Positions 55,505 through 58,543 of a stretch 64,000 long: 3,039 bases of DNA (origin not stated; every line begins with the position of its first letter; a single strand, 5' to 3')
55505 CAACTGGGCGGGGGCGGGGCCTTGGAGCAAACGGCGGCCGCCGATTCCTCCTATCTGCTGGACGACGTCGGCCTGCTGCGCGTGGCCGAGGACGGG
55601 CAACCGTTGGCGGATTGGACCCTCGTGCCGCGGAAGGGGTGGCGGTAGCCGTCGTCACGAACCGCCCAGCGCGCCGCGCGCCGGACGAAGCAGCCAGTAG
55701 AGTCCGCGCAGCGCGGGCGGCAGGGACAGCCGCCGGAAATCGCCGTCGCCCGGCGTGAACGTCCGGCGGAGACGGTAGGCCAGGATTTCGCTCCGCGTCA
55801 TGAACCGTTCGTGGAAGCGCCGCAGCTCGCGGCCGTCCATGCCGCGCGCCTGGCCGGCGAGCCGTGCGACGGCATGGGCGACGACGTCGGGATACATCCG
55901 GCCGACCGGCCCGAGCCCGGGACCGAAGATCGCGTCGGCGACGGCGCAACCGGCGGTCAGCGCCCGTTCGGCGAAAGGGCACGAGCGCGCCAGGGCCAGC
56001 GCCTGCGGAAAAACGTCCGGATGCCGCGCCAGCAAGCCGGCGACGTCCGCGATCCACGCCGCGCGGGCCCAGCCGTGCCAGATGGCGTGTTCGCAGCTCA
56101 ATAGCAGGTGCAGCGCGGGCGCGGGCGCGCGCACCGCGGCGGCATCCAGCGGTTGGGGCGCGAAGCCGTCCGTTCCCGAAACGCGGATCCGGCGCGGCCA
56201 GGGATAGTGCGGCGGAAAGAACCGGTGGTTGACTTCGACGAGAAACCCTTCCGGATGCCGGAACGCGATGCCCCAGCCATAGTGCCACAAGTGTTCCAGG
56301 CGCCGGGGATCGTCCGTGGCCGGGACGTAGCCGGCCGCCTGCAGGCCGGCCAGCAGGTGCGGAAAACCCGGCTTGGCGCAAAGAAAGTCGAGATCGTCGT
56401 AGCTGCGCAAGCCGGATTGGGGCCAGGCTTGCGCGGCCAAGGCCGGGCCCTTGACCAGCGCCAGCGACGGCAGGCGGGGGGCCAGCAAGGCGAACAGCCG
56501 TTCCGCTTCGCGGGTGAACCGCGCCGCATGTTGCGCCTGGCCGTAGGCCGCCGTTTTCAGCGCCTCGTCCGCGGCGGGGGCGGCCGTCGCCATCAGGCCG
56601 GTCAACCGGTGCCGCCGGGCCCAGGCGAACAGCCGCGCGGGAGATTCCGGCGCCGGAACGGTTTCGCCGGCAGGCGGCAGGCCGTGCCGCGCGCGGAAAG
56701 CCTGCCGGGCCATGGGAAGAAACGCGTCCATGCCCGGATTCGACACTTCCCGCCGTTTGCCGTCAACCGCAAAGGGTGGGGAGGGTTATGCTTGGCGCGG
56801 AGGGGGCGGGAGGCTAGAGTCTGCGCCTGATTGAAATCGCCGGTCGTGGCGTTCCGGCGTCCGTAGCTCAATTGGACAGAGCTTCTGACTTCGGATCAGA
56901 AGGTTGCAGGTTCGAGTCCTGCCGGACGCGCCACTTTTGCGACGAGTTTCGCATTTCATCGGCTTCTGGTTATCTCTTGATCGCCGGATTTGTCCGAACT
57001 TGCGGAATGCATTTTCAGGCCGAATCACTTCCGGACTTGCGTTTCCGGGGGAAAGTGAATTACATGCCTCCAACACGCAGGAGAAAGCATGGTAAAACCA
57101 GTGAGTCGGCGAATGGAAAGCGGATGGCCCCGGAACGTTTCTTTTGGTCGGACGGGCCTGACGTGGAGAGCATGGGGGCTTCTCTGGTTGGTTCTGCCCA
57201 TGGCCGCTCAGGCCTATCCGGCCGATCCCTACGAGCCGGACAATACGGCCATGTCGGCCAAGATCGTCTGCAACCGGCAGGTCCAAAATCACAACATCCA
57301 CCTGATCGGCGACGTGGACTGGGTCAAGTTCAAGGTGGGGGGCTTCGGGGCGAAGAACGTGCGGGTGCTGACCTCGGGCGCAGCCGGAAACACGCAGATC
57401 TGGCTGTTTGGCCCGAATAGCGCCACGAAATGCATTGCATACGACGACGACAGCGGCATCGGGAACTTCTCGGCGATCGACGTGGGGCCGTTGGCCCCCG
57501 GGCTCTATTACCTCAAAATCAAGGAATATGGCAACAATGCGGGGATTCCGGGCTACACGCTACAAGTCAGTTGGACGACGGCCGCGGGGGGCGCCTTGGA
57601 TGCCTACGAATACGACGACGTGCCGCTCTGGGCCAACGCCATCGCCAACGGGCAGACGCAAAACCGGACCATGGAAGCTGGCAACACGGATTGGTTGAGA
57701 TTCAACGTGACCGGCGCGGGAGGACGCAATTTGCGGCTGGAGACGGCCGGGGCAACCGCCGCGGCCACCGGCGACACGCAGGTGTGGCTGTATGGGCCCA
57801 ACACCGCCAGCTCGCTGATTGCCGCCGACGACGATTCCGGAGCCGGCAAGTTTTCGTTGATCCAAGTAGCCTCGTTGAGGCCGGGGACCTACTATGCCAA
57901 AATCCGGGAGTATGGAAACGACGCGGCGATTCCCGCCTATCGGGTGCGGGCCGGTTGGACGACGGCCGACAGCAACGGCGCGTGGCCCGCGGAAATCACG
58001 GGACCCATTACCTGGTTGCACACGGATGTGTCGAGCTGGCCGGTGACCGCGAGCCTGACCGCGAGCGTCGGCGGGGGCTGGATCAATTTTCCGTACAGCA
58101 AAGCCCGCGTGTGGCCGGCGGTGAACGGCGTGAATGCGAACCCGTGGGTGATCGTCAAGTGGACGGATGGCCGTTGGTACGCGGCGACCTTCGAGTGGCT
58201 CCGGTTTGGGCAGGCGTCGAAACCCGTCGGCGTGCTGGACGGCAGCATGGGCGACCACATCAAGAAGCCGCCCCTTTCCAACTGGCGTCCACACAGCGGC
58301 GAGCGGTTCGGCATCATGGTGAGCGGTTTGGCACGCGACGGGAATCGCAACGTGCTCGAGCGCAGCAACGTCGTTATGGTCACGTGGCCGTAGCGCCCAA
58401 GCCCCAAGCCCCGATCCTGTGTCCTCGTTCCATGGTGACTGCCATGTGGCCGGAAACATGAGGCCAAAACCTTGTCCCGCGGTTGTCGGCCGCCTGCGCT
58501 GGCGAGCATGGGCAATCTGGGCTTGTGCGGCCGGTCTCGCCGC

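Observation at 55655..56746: NTP_transf_5-type nucleotidyltransferase at the far end of the EPS operon, the usual partner of PqqD/HprK-related-kinase systems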

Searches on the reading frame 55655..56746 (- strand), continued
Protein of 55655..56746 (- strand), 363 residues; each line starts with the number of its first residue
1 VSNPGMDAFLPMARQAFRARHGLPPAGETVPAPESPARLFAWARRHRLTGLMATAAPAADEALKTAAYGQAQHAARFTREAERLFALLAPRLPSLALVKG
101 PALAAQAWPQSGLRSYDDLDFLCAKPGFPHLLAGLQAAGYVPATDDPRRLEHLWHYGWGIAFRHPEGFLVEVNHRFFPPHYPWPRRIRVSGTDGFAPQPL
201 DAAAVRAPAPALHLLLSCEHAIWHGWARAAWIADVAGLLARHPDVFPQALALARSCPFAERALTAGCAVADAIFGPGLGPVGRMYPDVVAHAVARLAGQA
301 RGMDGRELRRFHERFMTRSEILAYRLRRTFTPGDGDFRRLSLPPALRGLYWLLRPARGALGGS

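Call 36: find_related_loci(query=A1, collection=genome_contigs, flank=10000)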
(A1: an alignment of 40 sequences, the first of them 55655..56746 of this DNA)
Query A1 (363 aa) in genome_contigs; peptide patterns used: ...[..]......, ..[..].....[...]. (x = any residue, [..] = any of these).
44 stretches matched a pattern; 34 encode a relative of the query (tblastn E <= 1e-3); 34 distinct loci.
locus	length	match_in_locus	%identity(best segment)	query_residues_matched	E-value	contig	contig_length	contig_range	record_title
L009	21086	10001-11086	81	1-362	0e+0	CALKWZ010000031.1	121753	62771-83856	MAG TPA_asm: uncultured Verrucomicrobia bacterium isolate SRR3330206_bin.99_CONCOCT_v1.1_MAG genome assembly, contig: ER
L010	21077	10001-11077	69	1-360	1e-151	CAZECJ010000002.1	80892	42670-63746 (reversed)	MAG TPA_asm: uncultured Verrucomicrobiota bacterium isolate SRP192927_co1_293 genome assembly, contig: NODE_294_length_8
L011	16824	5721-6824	63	3-363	4e-139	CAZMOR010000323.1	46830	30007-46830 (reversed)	MAG TPA_asm: uncultured Verrucomicrobiota bacterium isolate binchicken_co229_56 genome assembly, contig: k141_881400, wh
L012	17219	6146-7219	64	1-360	3e-135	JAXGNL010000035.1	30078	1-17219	MAG: Kiritimatiellia bacterium isolate AnMBR.bin255 bin255_35, whole genome shotgun sequence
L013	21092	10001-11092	65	1-360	4e-129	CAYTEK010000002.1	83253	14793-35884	MAG TPA_asm: uncultured Verrucomicrobiota bacterium isolate SRP167436_co1_5 genome assembly, contig: NODE_274_length_832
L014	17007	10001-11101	56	1-363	4e-124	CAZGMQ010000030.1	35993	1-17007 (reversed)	MAG TPA_asm: uncultured Verrucomicrobiota bacterium isolate binchicken_co181_152 genome assembly, contig: NODE_1480_leng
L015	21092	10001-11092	62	2-363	1e-121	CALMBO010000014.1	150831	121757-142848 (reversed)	MAG TPA_asm: uncultured Verrucomicrobia bacterium isolate SRR5468110_bin.44_CONCOCT_v1.1_MAG genome assembly, contig: ER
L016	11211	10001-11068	59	6-360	3e-113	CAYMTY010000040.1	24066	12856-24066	MAG TPA_asm: uncultured Verrucomicrobiota bacterium isolate SRP192927_co4_543 genome assembly, contig: NODE_3871_length_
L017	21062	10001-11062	68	9-363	3e-150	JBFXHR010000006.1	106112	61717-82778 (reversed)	MAG: Kiritimatiellia bacterium isolate CA_2019_TPIn_191 NODE_687_length_106112_cov_6.494957_TPIn, whole genome shotgun s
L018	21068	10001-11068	53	6-362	1e-106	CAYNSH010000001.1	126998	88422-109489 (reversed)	MAG TPA_asm: uncultured Verrucomicrobiota bacterium isolate SRP241326_co2_331 genome assembly, contig: NODE_226_length_1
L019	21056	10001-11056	50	9-357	1e-105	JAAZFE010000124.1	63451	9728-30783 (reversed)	MAG: Lentisphaerae bacterium isolate AS10tlH2TH_169 306311_AS10, whole genome shotgun sequence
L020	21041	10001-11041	48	6-357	9e-93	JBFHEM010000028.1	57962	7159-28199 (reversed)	MAG: Tichowtungia sp. isolate Mix_sand07.2021.05.G.10 k141_940114_length_57962_cov_43.0071, whole genome shotgun sequenc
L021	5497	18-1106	45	3-360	1e-90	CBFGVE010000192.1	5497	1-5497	MAG TPA_asm: uncultured bacterium isolate SRR17295757_concoct_88 genome assembly, contig: ERZ23398518.19438, whole genom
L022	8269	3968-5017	46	6-360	8e-89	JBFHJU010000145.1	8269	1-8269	MAG: Tichowtungia sp. isolate Mix_sand07.2021.05.G.71 k141_805232_length_8269_cov_12.0000, whole genome shotgun sequence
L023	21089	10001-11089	80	1-363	0e+0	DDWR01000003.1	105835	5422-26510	MAG TPA_asm: Verrucomicrobia bacterium UBA2281 UBA2281_contig_1290, whole genome shotgun sequence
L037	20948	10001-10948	29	54-360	7e-20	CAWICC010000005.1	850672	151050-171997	MAG: uncultured delta proteobacterium isolate MFD09495.bin.2.82 genome assembly, contig: contig_274, whole genome shotgu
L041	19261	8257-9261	30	32-359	1e-9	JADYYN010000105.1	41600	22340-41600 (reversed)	MAG: Gemmatimonadaceae bacterium isolate SJ530 c_000000648958, whole genome shotgun sequence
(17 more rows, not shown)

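Call 38: predict_structure(alignment_id=A1)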
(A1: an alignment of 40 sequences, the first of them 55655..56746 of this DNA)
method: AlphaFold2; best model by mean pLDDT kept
length: 363 residues; sequences in the alignment: 40
mean_pLDDT: 93.1   pTM: 0.93
mean pLDDT of the five models: 93.1, 92.4, 92.2, 92.1, 91.6
residues with pLDDT >= 90: 309; 70-90: 40; 50-70: 11; < 50: 3
segments of 3 or more residues with pLDDT < 50: none
pLDDT, mean of each block of 10 residues (from residue 1): 68 95 90 86 95 81 94 98 98 97 98 95 97 98 97 97 98 95 91 92 98 98 96 98 97 96 97 92 84 93 94 97 94 93 95 82 49
secondary structure, 60 per line:
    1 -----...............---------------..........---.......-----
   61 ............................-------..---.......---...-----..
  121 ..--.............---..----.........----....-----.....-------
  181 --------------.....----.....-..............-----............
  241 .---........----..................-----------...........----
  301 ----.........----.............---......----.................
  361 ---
elements in order: H6-20 H36-45 H49-55 H61-88 H101-107 E119-122 H125-137 H147-155 E160-163 E169-173 E195-199 E204-208 H210-223 H229-241 H245-252 H257-274 H286-296 H305-313 H318-330 H334-339 H344-360

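Call 44: fold_search(model_id=the predicted structure, library=pdb)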
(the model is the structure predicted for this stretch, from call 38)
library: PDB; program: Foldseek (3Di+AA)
matches with E <= 10: 148; with E <= 0.001: 0
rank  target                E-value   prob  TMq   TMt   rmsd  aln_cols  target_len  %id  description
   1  5uvd                  4.7e-03  1.00  0.30  0.45   8.8       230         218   17  Crystal structure of an antigenic nucleotidyltransferase-like protein from Paracoccidioides brasiliensis (released 2018-01-31)
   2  4fo1_A                8.7e-03  1.00  0.27  0.57   6.4       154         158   14  Crystal structure of lincosamide antibiotic adenylyltransferase LnuA, apo (released 2012-07-04)
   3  5kqj_MODEL_1_A        1.5e-02  1.00  0.33  0.59   5.4       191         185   13  Solution Structure of Antibiotic-Resistance Factor ANT(2'')-Ia Reveals Substrate-Regulated Conformation Dynami (released 2017-07-12)
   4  6j7q                  2.1e-02  0.89  0.26  0.31  13.3       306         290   12  Crystal structure of toxin TglT (unusual type guanylyltransferase-like toxin, Rv1045) mutant S78A from Mycobacterium tub (released 2020-05-13)
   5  5cfu                  3.5e-02  1.00  0.35  0.67   5.1       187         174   13  Crystal Structure of ANT(2")-Ia in complex with adenylyl-2"-tobramycin (released 2016-07-20)
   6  4wqk                  3.8e-02  1.00  0.34  0.64   5.5       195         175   14  Crystal structure of aminoglycoside nucleotidylyltransferase ANT(2")-Ia, apo form (released 2014-11-12)
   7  5cfs                  4.6e-02  1.00  0.36  0.68   5.0       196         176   14  Crystal Structure of ANT(2")-Ia in complex with AMPCPP and tobramycin (released 2016-03-16)
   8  4xje                  6.4e-02  1.00  0.34  0.65   5.1       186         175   13  CRYSTAL STRUCTURE OF ANT(2") IN COMPLEX WITH AMP AND TOBRAMYCIN (released 2016-01-20)
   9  2ewr                  5.0e-01  0.89  0.26  0.54   5.4       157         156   10  Crystal structure of a putative nucleotidyltransferase (tm1012) from Thermotoga maritima at 1.60 A resolution (released 2005-12-06)
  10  4ep7_A                1.6e+00  0.57  0.17  0.19   5.2       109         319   15  Functional implications from the Cid1 poly(U) polymerase crystal structure (released 2012-06-06)
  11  5lmf_B                1.7e+00  0.08  0.11  0.13  12.9       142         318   10  Structure of C-terminal domain from S. cerevisiae Pat1 decapping activator bound to Dcp2 HLM3 peptide (region 484-500) (released 2017-08-16)
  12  5cwb                  2.0e+00  0.07  0.10  0.15  15.0       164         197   15  Crystal structure of de novo designed helical repeat protein DHR4 (released 2015-12-16)
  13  3kol                  2.3e+00  0.63  0.13  0.29   2.8        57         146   19  Crystal structure of a glyoxalase/dioxygenase from Nostoc punctiforme (released 2009-11-24)
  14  8wg3                  2.3e+00  0.05  0.11  0.08  16.6       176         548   13  mouse TMEM63b in LMNG-CHS micelle (released 2024-09-25)
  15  7qn5_E                2.4e+00  0.06  0.13  0.14  17.8       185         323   12  Cryo-EM structure of human full-length extrasynaptic alpha4beta3delta GABA(A)R in complex with nanobody Nb25 (released 2022-04-13)
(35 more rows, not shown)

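Call 55: search_protein_families(library=pfam, proteins=[L037:5920-6225:+, L037:6730-8670:+, L037:8689-9726:+, L037:9737-11017:+, L037:11014-12804:+, L041:3915-5096:+], max_evalue=0.001)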
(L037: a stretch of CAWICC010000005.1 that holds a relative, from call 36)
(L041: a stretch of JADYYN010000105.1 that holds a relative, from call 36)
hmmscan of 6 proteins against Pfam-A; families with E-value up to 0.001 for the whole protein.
L037:5920-6225:+ (101 aa): 1 family
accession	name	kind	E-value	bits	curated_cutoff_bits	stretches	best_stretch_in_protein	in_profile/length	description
PF05402.18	PqqD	-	2.3e-18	66.7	23.4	1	27-93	1-67/67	Coenzyme PQQ synthesis protein D (PqqD)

L037:6730-8670:+ (646 aa): 3 families
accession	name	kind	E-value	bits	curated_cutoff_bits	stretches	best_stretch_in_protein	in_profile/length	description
PF00733.27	Asn_synthase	-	3.2e-46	159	21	1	241-621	2-354/354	Asparagine synthase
PF13537.11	GATase_7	-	4.4e-24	85.3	25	1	58-166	11-122/123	Glutamine amidotransferase domain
PF13522.11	GATase_6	-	7.6e-19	68.5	27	1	32-160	1-129/130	Glutamine amidotransferase domain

L037:8689-9726:+ (345 aa): 0 families

L037:9737-11017:+ (426 aa): 1 family
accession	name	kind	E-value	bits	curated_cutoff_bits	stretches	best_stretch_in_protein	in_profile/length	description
PF14907.12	NTP_transf_5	-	6.6e-57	193.4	31.2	1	61-309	2-248/249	Uncharacterised nucleotidyltransferase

L037:11014-12804:+ (596 aa): 5 families
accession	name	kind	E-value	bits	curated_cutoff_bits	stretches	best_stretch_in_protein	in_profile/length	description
PF00005.33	ABC_tran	-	1.5e-30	107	25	1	372-521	1-137/137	ABC transporter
PF00664.28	ABC_membrane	-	2.7e-10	40.8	28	1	82-287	46-250/274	ABC transporter transmembrane region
PF02463.25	SMC_N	-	1.9e-05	24.6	40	0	492-560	136-208/220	RecF/RecN/SMC N terminal domain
PF13304.12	AAA_21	-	0.00011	22.8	27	0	493-544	238-293/304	AAA domain, putative AbiEii toxin, Type IV TA system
PF13481.12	AAA_25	-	0.00063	19.9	27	0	376-398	27-49/195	AAA domain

L041:3915-5096:+ (393 aa): 2 families
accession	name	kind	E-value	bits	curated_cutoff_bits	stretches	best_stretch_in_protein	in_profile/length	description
PF13649.12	Methyltransf_25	-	0.00019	22.5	27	0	34-95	1-62/97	Methyltransferase domain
PF06325.19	PrmA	-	0.00092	19.2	22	0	17-66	148-196/296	Ribosomal protein L11 methyltransferase (PrmA)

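Call 57: search_protein_families(library=ncbifam, proteins=[L037:8689-9726:+, L037:9737-11017:+, L041:6876-7841:+, L041:8218-9291:+], max_evalue=0.01)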
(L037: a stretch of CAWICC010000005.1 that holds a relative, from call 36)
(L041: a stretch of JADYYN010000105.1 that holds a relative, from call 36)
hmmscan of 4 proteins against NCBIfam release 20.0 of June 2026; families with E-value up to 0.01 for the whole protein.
L037:8689-9726:+ (345 aa): 3 families
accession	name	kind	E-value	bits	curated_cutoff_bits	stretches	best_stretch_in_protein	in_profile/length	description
TIGR04352.1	HprK_rel_A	equivalog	2.6e-06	26.7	200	1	153-222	99-166/280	HprK-related kinase A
TIGR04355.1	HprK_rel_B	hypoth_equivalog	0.0021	17.2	200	1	153-203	147-197/351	HprK-related kinase B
TIGR04249.1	SCM_chp_ScmC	equivalog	0.005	16.2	125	0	100-205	74-180/292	SynChlorMet cassette protein ScmC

L037:9737-11017:+ (426 aa): 0 families

L041:6876-7841:+ (321 aa): 11 families
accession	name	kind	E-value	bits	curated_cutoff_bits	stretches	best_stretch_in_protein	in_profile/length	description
TIGR04352.1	HprK_rel_A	equivalog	3.9e-09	36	200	1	98-268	70-243/280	HprK-related kinase A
TIGR04249.1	SCM_chp_ScmC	equivalog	9.6e-06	25.1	125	1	105-183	108-185/292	SynChlorMet cassette protein ScmC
TIGR04355.1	HprK_rel_B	hypoth_equivalog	0.00018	20.8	200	1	120-175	141-197/351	HprK-related kinase B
NF003883.0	PRK05428.2-1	equivalog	0.0018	17.7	252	1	126-173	18-65/189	HPr kinase/phosphorylase-related protein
TIGR02204.1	MsbA_rel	hypoth_equivalog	0.0019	16.9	780.4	1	129-153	360-384/576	ABC transporter, permease/ATP-binding protein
NF003661.0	PRK05291.1-3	equivalog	0.0023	17.4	380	1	128-165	209-246/448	tRNA uridine-5-carboxymethylaminomethyl(34) synthesis GTPase MnmE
NF010068.0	PRK13548.1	equivalog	0.0024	17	261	1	128-157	24-53/261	heme ABC transporter ATP-binding protein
NF002981.0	PRK03695.1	equivalog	0.0029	17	281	1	128-156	19-47/253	vitamin B12 ABC transporter ATP-binding protein BtuD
NF007082.0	PRK09536.1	equivalog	0.003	16.7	537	1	130-155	24-49/402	corrinoid ABC transporter ATPase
TIGR01277.1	thiQ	equivalog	0.0059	16.2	245.05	1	127-156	16-45/213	thiamine ABC transporter ATP-binding protein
NF010178.0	PRK13657.1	equivalog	0.0086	14.5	733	0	129-160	355-385/588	glucan ABC transporter ATP-binding protein/ permease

L041:8218-9291:+ (357 aa): 0 families

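Call 80: find_encoding_contigs(protein=P0061, flank=10000, max_places=1)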
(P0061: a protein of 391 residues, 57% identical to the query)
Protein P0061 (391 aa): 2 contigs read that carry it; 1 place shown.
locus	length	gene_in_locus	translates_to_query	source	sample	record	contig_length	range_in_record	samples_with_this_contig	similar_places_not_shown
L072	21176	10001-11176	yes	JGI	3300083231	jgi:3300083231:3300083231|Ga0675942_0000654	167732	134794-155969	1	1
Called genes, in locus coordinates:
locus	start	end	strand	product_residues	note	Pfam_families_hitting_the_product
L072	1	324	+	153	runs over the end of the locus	PF07291:MauE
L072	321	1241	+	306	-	PF12705:PDDEXK_1, PF10926:DUF2800 (weak)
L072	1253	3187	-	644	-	PF04932:Wzy_C, PF00515:TPR_1 (faint)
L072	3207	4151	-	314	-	PF02563:Poly_export, PF22461:SLBB_2 (weak)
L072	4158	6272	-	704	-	PF02706:Wzz, PF13807:GNVR (weak), PF25199:nSTAND_NTPase5 (weak), PF01656:CbiA (weak), PF10609:ParA, PF13614:AAA_31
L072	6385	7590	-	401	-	PF13505:OMP_b-brl (faint), PF07642:BBP2 (faint), PF10082:BBP2_2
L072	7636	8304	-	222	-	-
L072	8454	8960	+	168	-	PF16697:Yop-YscD_cpl, PF00498:FHA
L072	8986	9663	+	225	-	PF07963:N_methyl (weak)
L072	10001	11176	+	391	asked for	PF14907:NTP_transf_5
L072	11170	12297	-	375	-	PF13439:Glyco_transf_4, PF20706:GT4-conflict, PF00534:Glycos_transf_1, PF13692:Glyco_trans_1_4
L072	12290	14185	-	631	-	PF00953:Glycos_transf_4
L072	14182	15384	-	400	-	PF13439:Glyco_transf_4, PF13579:Glyco_trans_4_4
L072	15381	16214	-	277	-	PF00535:Glycos_transf_2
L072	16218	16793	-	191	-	PF00132:Hexapep (faint)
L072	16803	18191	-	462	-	-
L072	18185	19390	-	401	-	PF13579:Glyco_trans_4_4 (weak), PF00534:Glycos_transf_1, PF13692:Glyco_trans_1_4, PF13524:Glyco_trans_1_2 (weak)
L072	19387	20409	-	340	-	-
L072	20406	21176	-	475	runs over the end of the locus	-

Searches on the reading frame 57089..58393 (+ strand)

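Call 5: search_protein_families(library=pfam, proteins=[window:57089-58393:+], max_evalue=0.01)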
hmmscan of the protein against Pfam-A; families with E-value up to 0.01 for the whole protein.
window:57089-58393:+ (434 aa): 2 families
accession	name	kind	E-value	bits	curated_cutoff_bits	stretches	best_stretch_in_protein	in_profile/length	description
PF04151.21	PPC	-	3e-10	41.2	25.9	1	200-273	2-69/70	Bacterial pre-peptidase C-terminal domain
PF18104.7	Tudor_2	-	0.002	18.3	31.4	1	353-368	3-18/35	Jumonji domain-containing protein 2A Tudor domain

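Call 6: search_protein_families(library=ncbifam, proteins=[window:57089-58393:+], max_evalue=0.01)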
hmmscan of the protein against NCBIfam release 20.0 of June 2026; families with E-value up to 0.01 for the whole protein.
window:57089-58393:+ (434 aa): 1 family
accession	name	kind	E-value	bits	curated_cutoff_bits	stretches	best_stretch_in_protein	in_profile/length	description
NF038127.1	FDP_fam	subfamily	6.5e-12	46.1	29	2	202-299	20-130/150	DVUA0089 family protein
